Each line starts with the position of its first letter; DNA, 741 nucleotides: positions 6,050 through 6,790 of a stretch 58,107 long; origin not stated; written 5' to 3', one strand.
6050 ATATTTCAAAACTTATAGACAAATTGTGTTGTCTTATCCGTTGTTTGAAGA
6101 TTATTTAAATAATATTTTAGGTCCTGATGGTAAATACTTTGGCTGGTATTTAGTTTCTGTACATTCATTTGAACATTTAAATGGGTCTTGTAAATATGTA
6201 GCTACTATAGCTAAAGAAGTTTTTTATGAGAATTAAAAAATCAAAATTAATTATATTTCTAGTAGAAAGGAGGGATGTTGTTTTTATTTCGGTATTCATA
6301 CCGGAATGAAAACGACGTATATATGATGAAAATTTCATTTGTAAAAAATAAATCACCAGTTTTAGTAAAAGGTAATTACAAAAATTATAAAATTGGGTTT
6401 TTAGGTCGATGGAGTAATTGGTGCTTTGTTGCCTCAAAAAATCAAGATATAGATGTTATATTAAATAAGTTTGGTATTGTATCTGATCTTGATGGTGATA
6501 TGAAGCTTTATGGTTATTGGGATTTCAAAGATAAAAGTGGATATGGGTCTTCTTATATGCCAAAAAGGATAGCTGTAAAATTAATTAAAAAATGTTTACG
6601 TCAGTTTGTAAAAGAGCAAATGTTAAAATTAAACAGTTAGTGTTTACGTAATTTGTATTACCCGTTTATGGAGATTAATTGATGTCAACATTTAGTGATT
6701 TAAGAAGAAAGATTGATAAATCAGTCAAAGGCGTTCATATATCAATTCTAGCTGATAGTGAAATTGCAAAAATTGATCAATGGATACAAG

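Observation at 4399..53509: Twelve copies of a conserved leader that puts AGGAGG 45-60 nt upstream of the ATG and bridges the gap with a covarying hairpin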

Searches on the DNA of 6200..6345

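Call 52: search_rna_families(source=window, start=6200, end=6345, threshold=evalue, max_evalue=10)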
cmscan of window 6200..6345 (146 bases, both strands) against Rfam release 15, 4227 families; matches with E-value up to 10: 6.
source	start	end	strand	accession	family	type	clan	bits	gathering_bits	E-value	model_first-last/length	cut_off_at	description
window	6278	6315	+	RF04249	mir-310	Gene; miRNA;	CL00137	20.5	48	0.025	1-74/74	no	mir-310 microRNA precursor family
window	6281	6344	-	RF01475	rli45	Gene; antisense;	-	18.8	60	0.5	1-78/78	no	Listeria snRNA rli45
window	6282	6311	+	RF00979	mir-553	Gene; miRNA;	-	15.6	82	1.7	1-62/62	no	mir-553 microRNA precursor family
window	6277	6317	+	RF03504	mir-9461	Gene; miRNA;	-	13.9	84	2.3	1-80/80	no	mir-9461 microRNA precursor family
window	6273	6321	+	RF03806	mir-2007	Gene; miRNA;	-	13.1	100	5.5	1-90/90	no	mir-2007 microRNA precursor family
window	6280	6312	+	RF03831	mir-627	Gene; miRNA;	-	12.6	86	5.8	1-87/87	no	mir-627 microRNA precursor family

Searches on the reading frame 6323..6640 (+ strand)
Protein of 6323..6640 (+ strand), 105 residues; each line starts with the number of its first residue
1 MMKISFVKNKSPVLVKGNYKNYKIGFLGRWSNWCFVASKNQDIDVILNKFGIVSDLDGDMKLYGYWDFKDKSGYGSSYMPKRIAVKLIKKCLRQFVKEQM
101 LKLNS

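Call 10: search_protein_families(library=pfam, proteins=[window:6323-6640:+])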
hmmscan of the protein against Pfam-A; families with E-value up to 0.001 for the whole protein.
window:6323-6640:+ (105 aa): 0 families

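Call 100: search_protein_families(library=phrogs, proteins=[window:6326-6640:+], max_evalue=0.001)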
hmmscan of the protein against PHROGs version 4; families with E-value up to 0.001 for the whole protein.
window:6326-6640:+ (104 aa): 0 families
